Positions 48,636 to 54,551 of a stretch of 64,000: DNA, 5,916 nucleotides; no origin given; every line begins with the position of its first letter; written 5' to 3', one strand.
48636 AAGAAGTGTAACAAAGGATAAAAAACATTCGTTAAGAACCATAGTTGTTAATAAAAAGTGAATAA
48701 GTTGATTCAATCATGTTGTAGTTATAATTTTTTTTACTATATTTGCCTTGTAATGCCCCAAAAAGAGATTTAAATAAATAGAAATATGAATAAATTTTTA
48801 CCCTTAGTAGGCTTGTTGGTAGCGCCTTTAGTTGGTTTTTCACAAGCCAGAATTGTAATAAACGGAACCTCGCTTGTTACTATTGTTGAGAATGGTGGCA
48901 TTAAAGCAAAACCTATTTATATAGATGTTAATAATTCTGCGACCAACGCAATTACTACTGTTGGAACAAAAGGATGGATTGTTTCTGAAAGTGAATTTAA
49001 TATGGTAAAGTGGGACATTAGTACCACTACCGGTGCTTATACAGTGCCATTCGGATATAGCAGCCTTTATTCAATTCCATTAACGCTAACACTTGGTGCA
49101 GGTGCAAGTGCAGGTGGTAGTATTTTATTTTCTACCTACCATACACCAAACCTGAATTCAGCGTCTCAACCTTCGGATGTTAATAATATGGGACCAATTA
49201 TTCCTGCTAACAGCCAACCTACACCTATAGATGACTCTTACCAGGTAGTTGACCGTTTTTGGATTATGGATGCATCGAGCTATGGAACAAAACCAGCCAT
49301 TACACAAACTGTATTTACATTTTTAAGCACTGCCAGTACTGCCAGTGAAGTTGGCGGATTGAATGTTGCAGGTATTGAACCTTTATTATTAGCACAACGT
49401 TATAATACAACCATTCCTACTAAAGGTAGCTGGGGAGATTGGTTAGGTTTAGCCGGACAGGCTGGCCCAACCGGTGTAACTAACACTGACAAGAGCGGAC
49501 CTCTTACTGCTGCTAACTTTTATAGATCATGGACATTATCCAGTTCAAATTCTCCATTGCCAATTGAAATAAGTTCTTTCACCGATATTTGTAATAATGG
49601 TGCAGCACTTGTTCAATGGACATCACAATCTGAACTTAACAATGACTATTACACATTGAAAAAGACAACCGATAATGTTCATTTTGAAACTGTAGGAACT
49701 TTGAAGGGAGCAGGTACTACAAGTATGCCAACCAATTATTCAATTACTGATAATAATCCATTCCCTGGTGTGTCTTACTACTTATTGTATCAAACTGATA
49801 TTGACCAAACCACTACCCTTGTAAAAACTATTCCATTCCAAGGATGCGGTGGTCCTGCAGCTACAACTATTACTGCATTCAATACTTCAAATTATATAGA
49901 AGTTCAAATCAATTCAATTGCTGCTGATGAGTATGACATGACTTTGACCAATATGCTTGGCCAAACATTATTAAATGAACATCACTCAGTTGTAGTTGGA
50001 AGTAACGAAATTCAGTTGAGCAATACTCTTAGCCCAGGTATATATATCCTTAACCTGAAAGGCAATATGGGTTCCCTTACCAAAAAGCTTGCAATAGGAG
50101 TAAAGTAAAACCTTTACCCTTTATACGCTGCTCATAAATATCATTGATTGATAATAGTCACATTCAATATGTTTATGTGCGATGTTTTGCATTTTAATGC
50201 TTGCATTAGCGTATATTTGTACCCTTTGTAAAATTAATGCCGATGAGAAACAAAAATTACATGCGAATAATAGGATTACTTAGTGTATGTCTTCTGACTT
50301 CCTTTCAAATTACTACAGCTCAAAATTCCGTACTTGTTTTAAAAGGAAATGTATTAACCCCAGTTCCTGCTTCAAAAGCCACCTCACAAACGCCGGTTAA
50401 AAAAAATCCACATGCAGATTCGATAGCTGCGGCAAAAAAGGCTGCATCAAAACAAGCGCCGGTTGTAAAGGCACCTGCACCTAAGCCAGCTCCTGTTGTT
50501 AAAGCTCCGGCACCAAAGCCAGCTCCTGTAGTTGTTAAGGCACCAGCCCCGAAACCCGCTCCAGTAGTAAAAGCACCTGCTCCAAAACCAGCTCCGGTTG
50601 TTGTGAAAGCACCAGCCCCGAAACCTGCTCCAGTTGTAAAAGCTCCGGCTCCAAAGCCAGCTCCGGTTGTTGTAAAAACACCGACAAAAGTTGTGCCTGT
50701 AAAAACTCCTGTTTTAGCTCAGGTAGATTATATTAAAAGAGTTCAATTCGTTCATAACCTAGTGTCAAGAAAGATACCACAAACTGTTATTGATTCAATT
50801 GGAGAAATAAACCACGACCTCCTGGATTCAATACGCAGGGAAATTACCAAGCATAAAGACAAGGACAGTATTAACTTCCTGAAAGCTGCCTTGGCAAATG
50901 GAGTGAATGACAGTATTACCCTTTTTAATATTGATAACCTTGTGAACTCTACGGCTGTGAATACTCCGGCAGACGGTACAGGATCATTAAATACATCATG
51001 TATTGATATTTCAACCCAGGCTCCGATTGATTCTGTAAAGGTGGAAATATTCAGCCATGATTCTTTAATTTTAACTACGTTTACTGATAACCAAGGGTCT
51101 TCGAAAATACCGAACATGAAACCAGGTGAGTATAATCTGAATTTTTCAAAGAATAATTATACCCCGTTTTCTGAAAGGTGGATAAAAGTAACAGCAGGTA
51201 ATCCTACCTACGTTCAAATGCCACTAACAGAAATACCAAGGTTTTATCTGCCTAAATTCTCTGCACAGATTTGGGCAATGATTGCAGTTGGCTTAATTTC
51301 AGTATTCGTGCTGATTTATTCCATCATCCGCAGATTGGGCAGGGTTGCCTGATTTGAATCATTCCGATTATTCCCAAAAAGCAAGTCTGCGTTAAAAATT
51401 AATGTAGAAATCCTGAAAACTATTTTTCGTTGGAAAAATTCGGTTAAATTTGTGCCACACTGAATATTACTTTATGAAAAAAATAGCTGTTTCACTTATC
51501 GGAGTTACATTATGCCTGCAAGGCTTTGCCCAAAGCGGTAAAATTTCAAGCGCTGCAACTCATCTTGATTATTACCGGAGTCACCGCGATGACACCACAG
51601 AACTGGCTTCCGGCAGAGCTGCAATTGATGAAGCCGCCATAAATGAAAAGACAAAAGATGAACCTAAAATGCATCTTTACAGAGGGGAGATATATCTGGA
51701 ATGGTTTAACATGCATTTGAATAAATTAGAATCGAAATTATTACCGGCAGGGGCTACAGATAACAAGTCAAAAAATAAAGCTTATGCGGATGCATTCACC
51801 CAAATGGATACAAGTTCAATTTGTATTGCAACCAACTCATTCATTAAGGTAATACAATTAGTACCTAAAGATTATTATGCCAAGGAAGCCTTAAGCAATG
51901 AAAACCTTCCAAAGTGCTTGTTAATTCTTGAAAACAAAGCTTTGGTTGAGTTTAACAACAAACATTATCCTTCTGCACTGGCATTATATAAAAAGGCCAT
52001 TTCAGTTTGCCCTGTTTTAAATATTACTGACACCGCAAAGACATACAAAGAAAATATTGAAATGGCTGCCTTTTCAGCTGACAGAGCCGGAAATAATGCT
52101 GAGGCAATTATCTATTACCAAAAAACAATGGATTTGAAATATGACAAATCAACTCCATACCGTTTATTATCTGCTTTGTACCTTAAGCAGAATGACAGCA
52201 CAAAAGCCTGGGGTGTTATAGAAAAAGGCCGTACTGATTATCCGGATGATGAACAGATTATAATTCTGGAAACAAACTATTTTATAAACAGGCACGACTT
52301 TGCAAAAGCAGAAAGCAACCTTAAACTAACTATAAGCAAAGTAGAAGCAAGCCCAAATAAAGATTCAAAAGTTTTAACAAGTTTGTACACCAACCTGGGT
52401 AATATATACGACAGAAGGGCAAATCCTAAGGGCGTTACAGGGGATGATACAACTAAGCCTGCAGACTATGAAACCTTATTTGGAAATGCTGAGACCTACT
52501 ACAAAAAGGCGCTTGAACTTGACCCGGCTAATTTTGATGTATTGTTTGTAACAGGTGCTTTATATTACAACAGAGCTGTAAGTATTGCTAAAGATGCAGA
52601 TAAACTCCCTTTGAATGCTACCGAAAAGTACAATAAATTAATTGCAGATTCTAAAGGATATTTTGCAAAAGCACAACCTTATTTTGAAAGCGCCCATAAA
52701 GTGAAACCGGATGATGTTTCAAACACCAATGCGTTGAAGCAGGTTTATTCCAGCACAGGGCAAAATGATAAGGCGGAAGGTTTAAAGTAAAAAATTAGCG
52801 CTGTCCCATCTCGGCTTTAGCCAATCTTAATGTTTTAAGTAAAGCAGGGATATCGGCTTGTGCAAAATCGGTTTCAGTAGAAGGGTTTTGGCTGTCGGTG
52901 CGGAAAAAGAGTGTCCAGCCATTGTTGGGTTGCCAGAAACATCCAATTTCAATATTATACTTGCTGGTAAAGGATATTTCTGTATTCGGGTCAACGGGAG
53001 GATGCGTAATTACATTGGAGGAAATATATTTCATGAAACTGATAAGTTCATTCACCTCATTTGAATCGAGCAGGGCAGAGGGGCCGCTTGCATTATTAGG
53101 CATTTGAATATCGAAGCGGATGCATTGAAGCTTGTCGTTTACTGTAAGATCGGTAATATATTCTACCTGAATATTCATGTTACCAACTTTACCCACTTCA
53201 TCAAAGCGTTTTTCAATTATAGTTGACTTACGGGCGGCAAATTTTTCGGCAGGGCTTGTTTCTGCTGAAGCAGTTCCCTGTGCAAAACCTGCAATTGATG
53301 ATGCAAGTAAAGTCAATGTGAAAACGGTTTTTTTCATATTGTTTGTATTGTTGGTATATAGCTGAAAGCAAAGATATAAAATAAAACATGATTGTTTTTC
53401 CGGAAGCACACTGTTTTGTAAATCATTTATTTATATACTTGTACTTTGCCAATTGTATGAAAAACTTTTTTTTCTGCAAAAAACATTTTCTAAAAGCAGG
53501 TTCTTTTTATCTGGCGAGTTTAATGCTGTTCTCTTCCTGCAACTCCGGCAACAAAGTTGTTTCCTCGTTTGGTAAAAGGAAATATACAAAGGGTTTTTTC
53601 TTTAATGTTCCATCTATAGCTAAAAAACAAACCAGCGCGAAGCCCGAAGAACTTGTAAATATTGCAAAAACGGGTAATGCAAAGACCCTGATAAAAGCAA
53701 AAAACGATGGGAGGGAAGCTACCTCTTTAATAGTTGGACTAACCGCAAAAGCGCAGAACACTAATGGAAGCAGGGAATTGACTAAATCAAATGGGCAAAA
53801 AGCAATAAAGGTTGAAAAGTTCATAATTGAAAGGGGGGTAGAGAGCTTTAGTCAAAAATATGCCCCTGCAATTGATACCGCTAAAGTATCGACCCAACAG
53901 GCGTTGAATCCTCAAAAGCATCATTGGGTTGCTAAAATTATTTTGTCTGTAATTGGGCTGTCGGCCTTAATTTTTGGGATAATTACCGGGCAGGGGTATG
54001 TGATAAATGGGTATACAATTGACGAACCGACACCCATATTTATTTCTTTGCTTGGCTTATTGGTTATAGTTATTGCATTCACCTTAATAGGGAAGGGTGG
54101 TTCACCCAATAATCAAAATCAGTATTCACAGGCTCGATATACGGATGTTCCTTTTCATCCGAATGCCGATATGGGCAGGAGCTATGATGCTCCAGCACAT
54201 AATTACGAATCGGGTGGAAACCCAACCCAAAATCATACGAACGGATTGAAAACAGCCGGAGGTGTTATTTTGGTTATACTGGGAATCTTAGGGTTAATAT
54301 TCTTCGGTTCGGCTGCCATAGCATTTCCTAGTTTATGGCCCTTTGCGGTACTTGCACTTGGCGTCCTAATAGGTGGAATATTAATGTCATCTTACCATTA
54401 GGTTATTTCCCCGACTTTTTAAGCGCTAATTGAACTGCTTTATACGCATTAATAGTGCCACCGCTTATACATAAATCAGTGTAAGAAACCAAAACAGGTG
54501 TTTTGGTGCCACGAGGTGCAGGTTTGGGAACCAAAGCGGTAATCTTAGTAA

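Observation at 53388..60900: Locus of five diversified paralogs (lipobox, invariant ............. box, hypervariable linker, TM hairpin) wrapped around an S8 subtilisin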

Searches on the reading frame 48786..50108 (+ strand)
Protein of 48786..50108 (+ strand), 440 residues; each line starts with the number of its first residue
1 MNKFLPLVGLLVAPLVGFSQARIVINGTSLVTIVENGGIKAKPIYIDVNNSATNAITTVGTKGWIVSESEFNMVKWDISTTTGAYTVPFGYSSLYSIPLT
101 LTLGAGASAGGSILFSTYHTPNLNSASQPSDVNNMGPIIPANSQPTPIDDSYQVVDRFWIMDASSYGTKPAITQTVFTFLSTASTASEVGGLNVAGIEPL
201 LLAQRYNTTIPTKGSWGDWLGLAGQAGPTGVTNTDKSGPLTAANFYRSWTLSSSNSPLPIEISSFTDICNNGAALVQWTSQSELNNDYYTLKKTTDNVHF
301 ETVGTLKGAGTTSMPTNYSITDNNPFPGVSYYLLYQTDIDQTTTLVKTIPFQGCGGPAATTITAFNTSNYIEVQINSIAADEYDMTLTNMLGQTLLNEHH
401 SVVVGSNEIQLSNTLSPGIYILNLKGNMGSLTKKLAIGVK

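Call 44: search_protein_families(library=pfam, proteins=[window:48786-50108:+], max_evalue=0.01)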
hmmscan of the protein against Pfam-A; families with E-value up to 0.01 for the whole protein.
window:48786-50108:+ (440 aa): 1 family
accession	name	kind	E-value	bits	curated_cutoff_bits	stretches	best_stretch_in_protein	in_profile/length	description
PF18962.6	Por_Secre_tail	-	2e-05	25.2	27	1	368-437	7-75/75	Secretion system C-terminal sorting domain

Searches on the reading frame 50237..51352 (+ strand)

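Call 44: search_protein_families(library=pfam, proteins=[window:50237-51352:+], max_evalue=0.01)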
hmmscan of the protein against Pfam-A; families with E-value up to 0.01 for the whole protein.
window:50237-51352:+ (371 aa): 3 families
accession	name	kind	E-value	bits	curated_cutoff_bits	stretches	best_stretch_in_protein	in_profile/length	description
PF13620.12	CarboxypepD_reg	-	1.1e-08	35.7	32.3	1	259-330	9-81/82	Carboxypeptidase regulatory-like domain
PF14686.12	fn3_3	-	7.5e-05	22.9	24.4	1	281-324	29-73/75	Polysaccharide lyase family 4, domain II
PF17210.9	SdrD_B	-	0.00014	22.4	29.7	1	259-309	19-70/112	SdrD B-like domain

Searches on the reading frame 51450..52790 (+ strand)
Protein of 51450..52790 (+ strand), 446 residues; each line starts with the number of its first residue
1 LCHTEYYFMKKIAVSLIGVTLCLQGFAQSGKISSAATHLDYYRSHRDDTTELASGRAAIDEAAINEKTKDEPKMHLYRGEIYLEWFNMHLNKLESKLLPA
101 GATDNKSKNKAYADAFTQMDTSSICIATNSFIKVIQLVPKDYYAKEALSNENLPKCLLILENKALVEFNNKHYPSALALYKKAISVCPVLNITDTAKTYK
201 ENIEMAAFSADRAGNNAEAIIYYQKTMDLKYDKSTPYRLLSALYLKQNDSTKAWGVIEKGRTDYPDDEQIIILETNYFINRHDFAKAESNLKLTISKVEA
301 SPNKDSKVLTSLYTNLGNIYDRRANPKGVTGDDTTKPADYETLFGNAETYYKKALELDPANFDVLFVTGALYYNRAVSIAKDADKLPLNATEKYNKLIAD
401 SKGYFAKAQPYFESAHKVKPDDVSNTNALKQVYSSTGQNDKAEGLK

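Call 44: search_protein_families(library=pfam, proteins=[window:51450-52790:+], max_evalue=0.01)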
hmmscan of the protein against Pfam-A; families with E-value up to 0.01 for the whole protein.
window:51450-52790:+ (446 aa): 12 families
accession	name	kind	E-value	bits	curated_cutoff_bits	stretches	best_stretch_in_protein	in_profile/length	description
PF13428.12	TPR_14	-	2.5e-09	37.3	23.5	0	237-271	4-38/44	Tetratricopeptide repeat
PF13424.12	TPR_12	-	5.1e-09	36.6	30.1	0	159-229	5-74/77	Tetratricopeptide repeat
PF14559.12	TPR_19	-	5.8e-09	36.6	25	0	405-443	7-45/68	Tetratricopeptide repeat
PF07719.23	TPR_2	-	1.1e-08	35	27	0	160-188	4-32/34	Tetratricopeptide repeat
PF13181.12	TPR_8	-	2.3e-07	30.8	25.7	0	345-361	18-34/34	Tetratricopeptide repeat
PF00515.34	TPR_1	-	4.5e-07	29.8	27.8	0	162-188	6-32/34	Tetratricopeptide repeat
PF13176.12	TPR_7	-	1.2e-06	28.6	27.9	0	212-236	11-35/36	Tetratricopeptide repeat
PF13432.12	TPR_16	-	1.8e-06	28.7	32.7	0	145-184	21-58/65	Tetratricopeptide repeat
PF13414.12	TPR_11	-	2.8e-06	27.4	26.8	1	351-374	17-40/42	TPR repeat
PF13431.12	TPR_17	-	3.3e-05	24.3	24.4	1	350-374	1-25/34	Tetratricopeptide repeat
PF13374.12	TPR_10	-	0.00036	20.9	27.5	0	159-187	4-32/42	Tetratricopeptide repeat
PF04212.24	MIT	-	0.0037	17.7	30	0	162-187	9-34/66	MIT (microtubule interacting and transport) domain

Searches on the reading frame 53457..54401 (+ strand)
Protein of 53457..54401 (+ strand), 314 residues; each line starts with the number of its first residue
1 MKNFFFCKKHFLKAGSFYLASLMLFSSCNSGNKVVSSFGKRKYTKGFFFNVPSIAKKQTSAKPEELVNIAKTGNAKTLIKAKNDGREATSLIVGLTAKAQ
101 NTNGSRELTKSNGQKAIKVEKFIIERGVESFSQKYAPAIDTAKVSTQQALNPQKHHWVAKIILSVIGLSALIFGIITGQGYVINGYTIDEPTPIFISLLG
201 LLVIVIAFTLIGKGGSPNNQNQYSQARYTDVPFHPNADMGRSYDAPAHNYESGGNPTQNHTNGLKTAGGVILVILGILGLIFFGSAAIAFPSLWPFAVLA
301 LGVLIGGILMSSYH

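Call 4: search_protein_families(library=pfam, proteins=[window:53457-54401:+], max_evalue=1)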
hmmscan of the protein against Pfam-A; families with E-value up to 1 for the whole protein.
window:53457-54401:+ (314 aa): 2 families
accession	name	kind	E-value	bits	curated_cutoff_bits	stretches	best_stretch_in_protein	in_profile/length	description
PF11239.13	DUF3040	-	0.006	17.2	24.7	1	152-208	40-82/84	Protein of unknown function (DUF3040)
PF20990.2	DUF2207_C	-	0.0067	16.6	33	0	265-310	135-183/247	Predicted membrane protein (DUF2207) C-terminal domain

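Call 5: search_protein_families(library=ncbifam, proteins=[window:53457-54401:+], max_evalue=1)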
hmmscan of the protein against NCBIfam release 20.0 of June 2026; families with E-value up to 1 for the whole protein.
window:53457-54401:+ (314 aa): 3 families
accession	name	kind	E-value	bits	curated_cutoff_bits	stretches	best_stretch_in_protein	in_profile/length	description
NF058603.1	SCO2097_fam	equivalog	0.0029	17.9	110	1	143-224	28-95/129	SCO2097 family morphological protein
NF047332.1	Chlamy_GarD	equivalog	0.061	12.5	100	1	162-282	201-253/302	inclusion membrane protein GarD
NF010301.0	PRK13740.1-2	subfamily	0.17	12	210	1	48-100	55-106/128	conjugal transfer protein TraY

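Call 62: search_protein_families(library=padloc, proteins=[window:53457-54401:+], max_evalue=0.01)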
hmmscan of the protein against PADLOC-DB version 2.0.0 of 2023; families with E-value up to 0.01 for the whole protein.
window:53457-54401:+ (314 aa): 0 families

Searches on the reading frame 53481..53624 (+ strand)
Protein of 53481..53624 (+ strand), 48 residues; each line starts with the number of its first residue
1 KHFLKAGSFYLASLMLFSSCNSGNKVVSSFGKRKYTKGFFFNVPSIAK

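Call 56: find_homologous_proteins(query=A5, max_evalue=10)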
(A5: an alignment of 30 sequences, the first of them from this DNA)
Query A5 (30 sequences) (48 aa, profile of the alignment): 18 proteins with E <= 10 among 430 candidates.
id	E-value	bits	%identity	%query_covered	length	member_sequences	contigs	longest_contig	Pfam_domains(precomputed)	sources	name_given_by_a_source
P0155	5.8e-14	69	41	73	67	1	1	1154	-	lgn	-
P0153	7.9e-13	65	80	63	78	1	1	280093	-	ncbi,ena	-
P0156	1.5e-12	64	54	52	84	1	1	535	-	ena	-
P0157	3.4e-12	63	34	75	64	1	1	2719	-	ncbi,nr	ncbi:MAG: hypothetical protein MRY83_15645, partial [Flavobacteriales bacterium]|nr:hypothetical pro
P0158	1.7e-11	61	45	65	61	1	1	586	-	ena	-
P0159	7.9e-11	59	40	58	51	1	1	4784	-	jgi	-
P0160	1.8e-10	58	38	79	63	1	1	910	-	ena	-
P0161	2.0e-10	57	52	48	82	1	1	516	-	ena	-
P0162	3.0e-10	57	48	48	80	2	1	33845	-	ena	-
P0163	4.0e-10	56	73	23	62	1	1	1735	-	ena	-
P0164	5.8e-10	56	35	79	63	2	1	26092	-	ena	-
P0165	1.4e-9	55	45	60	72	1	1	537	-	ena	-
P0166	9.4e-9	52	40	58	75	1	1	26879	-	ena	-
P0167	1.5e-8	51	40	69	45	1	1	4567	-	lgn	-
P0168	4.4e-8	50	32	67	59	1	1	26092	-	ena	-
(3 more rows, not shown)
